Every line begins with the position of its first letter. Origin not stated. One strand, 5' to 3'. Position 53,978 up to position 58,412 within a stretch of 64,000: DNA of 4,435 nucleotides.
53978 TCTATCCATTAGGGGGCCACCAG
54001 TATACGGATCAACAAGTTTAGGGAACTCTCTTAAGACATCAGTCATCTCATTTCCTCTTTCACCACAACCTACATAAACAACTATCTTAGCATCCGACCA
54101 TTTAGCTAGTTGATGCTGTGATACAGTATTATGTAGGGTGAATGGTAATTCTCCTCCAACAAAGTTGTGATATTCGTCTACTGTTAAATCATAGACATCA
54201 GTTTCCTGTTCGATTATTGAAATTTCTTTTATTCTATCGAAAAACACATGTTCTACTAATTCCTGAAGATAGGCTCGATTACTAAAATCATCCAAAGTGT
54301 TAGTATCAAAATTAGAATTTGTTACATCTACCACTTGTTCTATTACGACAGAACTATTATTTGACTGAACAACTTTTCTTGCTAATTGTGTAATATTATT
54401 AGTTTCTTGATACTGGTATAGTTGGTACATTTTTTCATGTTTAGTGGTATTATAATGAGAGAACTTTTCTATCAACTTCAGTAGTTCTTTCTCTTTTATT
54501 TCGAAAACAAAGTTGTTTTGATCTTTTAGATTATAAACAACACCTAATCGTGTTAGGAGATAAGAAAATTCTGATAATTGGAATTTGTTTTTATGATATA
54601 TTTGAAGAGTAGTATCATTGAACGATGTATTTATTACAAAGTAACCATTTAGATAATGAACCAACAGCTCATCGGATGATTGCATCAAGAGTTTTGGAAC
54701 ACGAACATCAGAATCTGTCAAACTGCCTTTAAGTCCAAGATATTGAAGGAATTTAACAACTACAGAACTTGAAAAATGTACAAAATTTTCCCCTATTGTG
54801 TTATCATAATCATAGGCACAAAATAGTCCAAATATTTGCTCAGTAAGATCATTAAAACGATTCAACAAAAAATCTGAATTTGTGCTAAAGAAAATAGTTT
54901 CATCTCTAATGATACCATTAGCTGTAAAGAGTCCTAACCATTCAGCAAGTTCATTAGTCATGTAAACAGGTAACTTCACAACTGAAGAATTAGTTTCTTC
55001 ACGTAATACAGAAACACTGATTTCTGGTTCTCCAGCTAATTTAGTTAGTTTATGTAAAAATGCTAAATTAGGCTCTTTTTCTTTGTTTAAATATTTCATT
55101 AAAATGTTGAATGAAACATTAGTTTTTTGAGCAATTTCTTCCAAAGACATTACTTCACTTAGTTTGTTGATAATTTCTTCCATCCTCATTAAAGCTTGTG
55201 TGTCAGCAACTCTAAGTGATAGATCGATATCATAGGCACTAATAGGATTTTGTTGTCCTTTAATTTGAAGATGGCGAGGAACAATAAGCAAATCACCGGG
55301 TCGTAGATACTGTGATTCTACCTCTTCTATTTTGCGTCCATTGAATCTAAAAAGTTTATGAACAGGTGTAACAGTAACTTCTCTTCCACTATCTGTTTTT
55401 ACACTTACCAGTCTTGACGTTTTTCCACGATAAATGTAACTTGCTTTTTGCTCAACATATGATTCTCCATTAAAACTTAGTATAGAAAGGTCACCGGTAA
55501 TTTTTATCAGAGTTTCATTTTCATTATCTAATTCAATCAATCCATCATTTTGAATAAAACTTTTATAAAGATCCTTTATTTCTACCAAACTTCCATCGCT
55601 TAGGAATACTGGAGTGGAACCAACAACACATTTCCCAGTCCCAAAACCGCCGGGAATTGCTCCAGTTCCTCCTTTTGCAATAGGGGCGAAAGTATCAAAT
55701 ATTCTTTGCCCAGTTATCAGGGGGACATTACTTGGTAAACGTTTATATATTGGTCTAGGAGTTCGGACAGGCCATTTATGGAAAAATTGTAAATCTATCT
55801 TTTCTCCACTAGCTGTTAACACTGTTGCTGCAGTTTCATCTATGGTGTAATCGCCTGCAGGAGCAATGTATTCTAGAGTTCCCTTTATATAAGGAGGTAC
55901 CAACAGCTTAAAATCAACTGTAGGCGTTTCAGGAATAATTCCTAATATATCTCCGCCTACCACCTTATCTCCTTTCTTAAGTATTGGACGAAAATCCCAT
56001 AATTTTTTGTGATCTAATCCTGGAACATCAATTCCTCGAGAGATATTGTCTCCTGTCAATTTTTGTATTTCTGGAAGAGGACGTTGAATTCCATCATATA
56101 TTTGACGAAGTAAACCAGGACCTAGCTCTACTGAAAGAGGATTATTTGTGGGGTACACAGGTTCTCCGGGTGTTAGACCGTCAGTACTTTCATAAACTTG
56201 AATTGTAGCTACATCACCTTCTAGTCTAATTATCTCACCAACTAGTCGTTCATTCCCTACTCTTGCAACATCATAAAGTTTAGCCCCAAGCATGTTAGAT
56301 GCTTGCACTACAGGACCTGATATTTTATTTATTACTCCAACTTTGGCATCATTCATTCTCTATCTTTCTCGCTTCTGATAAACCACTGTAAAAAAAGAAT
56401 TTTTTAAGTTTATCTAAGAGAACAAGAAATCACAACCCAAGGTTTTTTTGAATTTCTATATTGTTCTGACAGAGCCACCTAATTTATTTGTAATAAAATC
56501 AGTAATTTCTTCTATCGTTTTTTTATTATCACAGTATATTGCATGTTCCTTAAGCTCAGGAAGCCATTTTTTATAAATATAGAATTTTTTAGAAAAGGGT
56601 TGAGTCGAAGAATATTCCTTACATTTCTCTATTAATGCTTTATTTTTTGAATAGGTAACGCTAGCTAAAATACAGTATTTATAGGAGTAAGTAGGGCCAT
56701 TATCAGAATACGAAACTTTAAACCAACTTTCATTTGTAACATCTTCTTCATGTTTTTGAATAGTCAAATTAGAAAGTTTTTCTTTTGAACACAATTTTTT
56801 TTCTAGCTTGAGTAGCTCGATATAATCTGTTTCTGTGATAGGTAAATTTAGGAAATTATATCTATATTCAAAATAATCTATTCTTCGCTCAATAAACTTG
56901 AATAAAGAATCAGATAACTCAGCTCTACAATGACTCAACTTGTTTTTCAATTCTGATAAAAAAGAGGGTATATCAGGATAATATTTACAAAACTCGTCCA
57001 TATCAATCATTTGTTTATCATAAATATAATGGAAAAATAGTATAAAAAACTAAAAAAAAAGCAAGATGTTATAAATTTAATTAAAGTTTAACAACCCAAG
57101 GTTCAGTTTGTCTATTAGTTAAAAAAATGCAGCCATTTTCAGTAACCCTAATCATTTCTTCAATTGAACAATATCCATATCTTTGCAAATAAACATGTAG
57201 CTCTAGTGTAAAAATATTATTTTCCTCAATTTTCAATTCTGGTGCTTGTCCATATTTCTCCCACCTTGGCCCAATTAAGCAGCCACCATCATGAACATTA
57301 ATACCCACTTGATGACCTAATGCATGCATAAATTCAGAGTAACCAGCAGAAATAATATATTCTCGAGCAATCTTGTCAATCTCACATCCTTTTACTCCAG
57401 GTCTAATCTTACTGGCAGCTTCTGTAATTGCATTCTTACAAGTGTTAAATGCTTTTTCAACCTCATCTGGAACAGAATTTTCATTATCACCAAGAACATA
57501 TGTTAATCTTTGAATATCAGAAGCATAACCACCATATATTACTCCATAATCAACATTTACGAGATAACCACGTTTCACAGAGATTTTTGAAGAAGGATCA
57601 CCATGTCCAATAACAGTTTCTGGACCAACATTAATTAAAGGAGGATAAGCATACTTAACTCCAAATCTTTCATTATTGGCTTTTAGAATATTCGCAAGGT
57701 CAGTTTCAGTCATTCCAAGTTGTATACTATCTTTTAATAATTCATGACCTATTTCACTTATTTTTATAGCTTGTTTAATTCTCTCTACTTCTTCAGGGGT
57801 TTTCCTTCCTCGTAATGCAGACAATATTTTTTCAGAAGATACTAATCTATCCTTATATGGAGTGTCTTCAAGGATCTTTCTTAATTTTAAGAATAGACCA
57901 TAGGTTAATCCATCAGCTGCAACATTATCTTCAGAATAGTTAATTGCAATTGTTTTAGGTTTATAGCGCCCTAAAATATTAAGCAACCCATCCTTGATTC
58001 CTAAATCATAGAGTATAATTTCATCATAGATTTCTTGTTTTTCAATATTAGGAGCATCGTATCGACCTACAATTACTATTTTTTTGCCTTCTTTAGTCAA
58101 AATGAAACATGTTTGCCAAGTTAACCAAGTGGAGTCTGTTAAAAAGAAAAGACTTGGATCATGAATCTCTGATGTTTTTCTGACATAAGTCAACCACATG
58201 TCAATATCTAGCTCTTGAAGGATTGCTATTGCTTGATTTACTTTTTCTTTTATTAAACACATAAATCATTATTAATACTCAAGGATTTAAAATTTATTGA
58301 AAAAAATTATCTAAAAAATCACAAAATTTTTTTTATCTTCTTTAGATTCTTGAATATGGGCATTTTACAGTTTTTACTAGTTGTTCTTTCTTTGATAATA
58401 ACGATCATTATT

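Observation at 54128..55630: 501-aa intein splitting the P-loop of ATP synthase subunit A, with both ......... catalytic positions apparently changed to Asn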

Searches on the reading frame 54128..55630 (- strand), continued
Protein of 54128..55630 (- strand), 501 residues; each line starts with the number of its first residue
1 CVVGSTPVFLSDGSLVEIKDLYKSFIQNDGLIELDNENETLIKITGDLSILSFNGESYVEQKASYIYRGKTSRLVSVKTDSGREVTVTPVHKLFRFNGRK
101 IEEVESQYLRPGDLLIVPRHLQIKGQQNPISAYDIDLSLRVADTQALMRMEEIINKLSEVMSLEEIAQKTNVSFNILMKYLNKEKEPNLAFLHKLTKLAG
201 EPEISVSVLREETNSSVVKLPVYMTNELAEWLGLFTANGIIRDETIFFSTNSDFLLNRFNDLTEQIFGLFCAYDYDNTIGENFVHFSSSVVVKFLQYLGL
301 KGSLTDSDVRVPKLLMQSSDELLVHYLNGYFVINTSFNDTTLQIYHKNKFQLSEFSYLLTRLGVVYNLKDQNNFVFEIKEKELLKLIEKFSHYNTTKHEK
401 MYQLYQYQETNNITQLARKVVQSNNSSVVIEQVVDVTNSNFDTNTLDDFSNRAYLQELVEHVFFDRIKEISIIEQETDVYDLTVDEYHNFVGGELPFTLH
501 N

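Call 51: fold_search(model_id=the predicted structure, library=pdb)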
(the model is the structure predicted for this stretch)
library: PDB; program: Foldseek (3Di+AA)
matches with E <= 10: 583; with E <= 0.001: 79
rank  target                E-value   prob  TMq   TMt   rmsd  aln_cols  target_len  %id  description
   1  7qss                  1.1e-29  1.00  0.66  0.76   7.2       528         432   21  Crystal structure of homing endonuclease-associated TliVMA intein (C1A) (released 2022-03-30)
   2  7qsu                  4.1e-29  1.00  0.63  0.86   5.1       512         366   21  Crystal structure of homing endonuclease-associated TliVMA intein (C1A, d333-339) (released 2022-03-30)
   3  7qst                  3.5e-25  1.00  0.59  0.81   5.4       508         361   20  Crystal structure of homing endonuclease-associated PhoVMA intein (C1A) (released 2022-03-30)
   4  2cw7                  2.8e-23  1.00  0.66  0.62   9.7       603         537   16  Crystal structure of intein homing endonuclease II (released 2006-04-18)
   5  1dq3                  6.1e-18  1.00  0.55  0.60   8.7       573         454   12  CRYSTAL STRUCTURE OF AN ARCHAEAL INTEIN-ENCODED HOMING ENDONUCLEASE PI-PFUI (released 2000-07-05)
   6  4o1s_A                1.5e-10  1.00  0.23  0.65   1.4       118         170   39  Crystal structure of TvoVMA intein (released 2014-03-19)
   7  1jva_B                3.4e-10  1.00  0.41  0.47  25.4       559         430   12  CRYSTAL STRUCTURE OF THE VMA1-DERIVED ENDONUCLEASE BEARING THE N AND C EXTEIN PROPEPTIDES (released 2002-08-29)
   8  1vde_A                7.3e-10  1.00  0.43  0.48  25.1       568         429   13  PI-SCEI, A HOMING ENDONUCLEASE WITH PROTEIN SPLICING ACTIVITY (released 1998-04-08)
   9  1vde_B                1.1e-09  1.00  0.43  0.49  25.6       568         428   13  PI-SCEI, A HOMING ENDONUCLEASE WITH PROTEIN SPLICING ACTIVITY (released 1998-04-08)
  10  1um2_A                1.6e-09  1.00  0.42  0.49  24.3       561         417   14  Crystal Structure of the Vma1-Derived Endonuclease with the Ligated Extein Segment (released 2004-09-22)
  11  1lws_A                2.4e-09  1.00  0.41  0.46  24.4       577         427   13  Crystal structure of the intein homing endonuclease PI-SceI bound to its recognition sequence (released 2002-09-27)
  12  1jva_A                3.1e-09  1.00  0.40  0.45  23.8       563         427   12  CRYSTAL STRUCTURE OF THE VMA1-DERIVED ENDONUCLEASE BEARING THE N AND C EXTEIN PROPEPTIDES (released 2002-08-29)
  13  1ef0_B                3.6e-09  1.00  0.42  0.51  26.1       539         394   13  CRYSTAL STRUCTURE OF PI-SCEI MINIPRECURSOR (released 2000-06-07)
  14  1um2_B                4.4e-09  1.00  0.42  0.49  23.9       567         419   13  Crystal Structure of the Vma1-Derived Endonuclease with the Ligated Extein Segment (released 2004-09-22)
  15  1lwt_A                5.8e-09  1.00  0.40  0.44  24.9       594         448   13  Crystal structure of the intein homing endonuclease PI-SceI bound to its substrate DNA (Ca2+ free) (released 2002-09-27)
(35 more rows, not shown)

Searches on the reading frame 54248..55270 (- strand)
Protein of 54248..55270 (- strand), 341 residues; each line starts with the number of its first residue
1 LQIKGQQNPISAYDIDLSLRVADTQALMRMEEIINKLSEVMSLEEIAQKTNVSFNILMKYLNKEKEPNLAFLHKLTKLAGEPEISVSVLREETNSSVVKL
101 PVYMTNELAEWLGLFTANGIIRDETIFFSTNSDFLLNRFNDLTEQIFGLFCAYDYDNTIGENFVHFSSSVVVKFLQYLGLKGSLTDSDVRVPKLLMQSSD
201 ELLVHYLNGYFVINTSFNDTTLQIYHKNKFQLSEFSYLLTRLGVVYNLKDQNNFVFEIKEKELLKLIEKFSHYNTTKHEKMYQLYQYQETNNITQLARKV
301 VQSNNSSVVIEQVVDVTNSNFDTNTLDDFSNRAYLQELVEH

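Call 30: search_protein_representatives(protein=window:54248-55270:-)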
Query: 341 residues. Proteins with E-value up to 0.001 (for the whole library): 217; up to 1e-10: 41; up to 1e-30: 3. The best 150 are listed.
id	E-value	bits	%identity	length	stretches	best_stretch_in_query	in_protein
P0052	4.5e-38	147.6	34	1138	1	2-263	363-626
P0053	2.9e-32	128.5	30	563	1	10-290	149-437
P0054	5.9e-31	124.2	34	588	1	2-225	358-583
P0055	3.4e-27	111.8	29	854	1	19-301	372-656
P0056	3.7e-26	108.4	31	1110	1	8-248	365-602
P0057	4.9e-21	91.6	27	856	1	2-287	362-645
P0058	1.8e-20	89.7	28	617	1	3-253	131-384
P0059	8.1e-20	87.6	25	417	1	29-288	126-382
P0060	2.1e-19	86.2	31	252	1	11-229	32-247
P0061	3.2e-19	85.7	26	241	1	66-293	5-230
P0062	1.2e-18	83.8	29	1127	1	18-248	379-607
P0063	1.2e-18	83.8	26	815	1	42-250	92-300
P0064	5.1e-18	81.7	26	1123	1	18-251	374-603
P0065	5.5e-17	78.3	24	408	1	9-287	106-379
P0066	6.9e-17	78.0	39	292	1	101-251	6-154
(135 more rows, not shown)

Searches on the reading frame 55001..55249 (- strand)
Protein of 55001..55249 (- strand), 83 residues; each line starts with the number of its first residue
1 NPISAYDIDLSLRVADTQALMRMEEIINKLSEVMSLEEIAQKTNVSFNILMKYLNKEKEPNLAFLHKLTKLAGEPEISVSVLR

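Call 56: search_protein_families(library=pfam, alignment_id=A3, max_evalue=0.1)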
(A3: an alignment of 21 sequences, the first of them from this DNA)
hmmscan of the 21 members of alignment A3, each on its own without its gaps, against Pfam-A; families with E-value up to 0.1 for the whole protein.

A. member 1, seq(83 aa): 5 families
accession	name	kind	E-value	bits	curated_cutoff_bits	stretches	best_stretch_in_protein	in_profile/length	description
PF01381.28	HTH_3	-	0.0019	18.7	23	1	34-71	10-47/55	Helix-turn-helix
PF08673.15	RsbU_N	-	0.0079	16.8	25.5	0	48-78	5-35/75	Phosphoserine phosphatase RsbU, N-terminal domain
PF08280.17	HTH_Mga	-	0.024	15.1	23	1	28-56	15-42/59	M protein trans-acting positive regulator (MGA) HTH domain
PF20306.3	Sp-DndD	-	0.029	15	27.2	1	36-59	6-29/51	Small protein found in certain Dnd DNA modification systems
PF21220.3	RecQ-1-like_HTH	-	0.089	13.4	27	0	26-54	7-35/51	RecQ-1-like, helix-turn-helix domain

B. families by the number of members that match (of 21 scanned): 37 families (the first 25 are shown)
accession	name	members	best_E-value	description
PF01381.28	HTH_3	13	3.6e-05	Helix-turn-helix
PF13443.12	HTH_26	7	0.00083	Cro/C1-type HTH DNA-binding domain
PF13560.12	HTH_31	6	4.2e-05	Helix-turn-helix domain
PF15943.11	YdaS_toxin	4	0.00012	Bacterial toxin YdaS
PF13384.12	HTH_23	3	0.0052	Homeodomain-like domain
PF18024.7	HTH_50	3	0.0069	Helix-turn-helix domain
PF02954.25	HTH_8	2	0.00021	Bacterial regulatory protein, Fis family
PF13518.12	HTH_28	2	0.015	Helix-turn-helix domain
PF04967.18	HTH_10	2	0.065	HTH DNA binding domain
PF21857.2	DUF6913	1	0.00059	Family of unknown function (DUF6913)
PF11433.13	DUF3198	1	0.0034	Protein of unknown function (DUF3198)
PF13412.12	HTH_24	1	0.004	Winged helix-turn-helix DNA-binding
PF05225.22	HTH_psq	1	0.0042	helix-turn-helix, Psq domain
PF09999.14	DUF2240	1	0.0066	Uncharacterized protein conserved in archaea (DUF2240)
PF17633.7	DUF5514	1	0.0074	Family of unknown function (DUF5514)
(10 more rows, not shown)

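Call 57: search_solved_structures(query=A3, max_evalue=1)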
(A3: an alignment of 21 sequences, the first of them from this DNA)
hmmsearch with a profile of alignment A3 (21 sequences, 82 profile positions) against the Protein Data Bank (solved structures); distinct sequences matched with E-value up to 1: 71 (the best 60 are shown).
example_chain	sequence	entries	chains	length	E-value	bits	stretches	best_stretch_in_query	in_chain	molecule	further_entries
8vd6_A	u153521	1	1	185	3.4e-07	33.4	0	19-56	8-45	CAP REPEAT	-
2mez_A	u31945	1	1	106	1.7e-06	31.2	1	20-75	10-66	Multiprotein Bridging Factor (MBP-like)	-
7nrd_Sh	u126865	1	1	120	7.1e-06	29.2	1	16-75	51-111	Multiprotein-bridging factor 1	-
6zvi_T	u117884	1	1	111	8e-06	29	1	16-75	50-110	MBF1 isoform 1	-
9f9s_CN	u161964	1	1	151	1.2e-05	28.4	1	17-75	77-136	Multiprotein-bridging factor 1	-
8tac_A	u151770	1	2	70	5.9e-05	26.3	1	20-73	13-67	DBP48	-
1x57_A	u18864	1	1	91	7.2e-05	26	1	16-75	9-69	Endothelial differentiation-related factor 1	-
6zvh_i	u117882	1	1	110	0.00011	25.4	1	16-75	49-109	Endothelial differentiation-related factor 1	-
9sf2_A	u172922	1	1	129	0.00012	25.3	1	25-75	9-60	Transcriptional regulator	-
9b0q_CH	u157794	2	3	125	0.00013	25.2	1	16-75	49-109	Endothelial differentiation-related factor 1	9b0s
9p73_CH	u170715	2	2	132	0.00013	25.2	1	16-75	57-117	Endothelial differentiation-related factor 1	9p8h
9rpv_E4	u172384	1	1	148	0.00016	24.9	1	16-75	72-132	Endothelial differentiation-related factor 1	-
7o81_AU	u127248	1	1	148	0.00018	24.7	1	16-75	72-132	EDF1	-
2l49_A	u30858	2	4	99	0.00025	24.3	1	23-68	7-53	C protein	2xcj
3bs3_A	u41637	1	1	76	0.00037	23.7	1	22-76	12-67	Putative DNA-binding protein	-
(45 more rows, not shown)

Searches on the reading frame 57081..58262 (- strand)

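Call 24: search_protein_families(library=pfam, proteins=[window:57081-58262:-], max_evalue=0.001)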
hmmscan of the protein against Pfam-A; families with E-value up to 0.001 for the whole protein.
window:57081-58262:- (393 aa): 1 family
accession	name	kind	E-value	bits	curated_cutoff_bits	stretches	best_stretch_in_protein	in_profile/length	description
PF00557.29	Peptidase_M24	-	2.6e-44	151.9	23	1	160-375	1-208/208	Metallopeptidase family M24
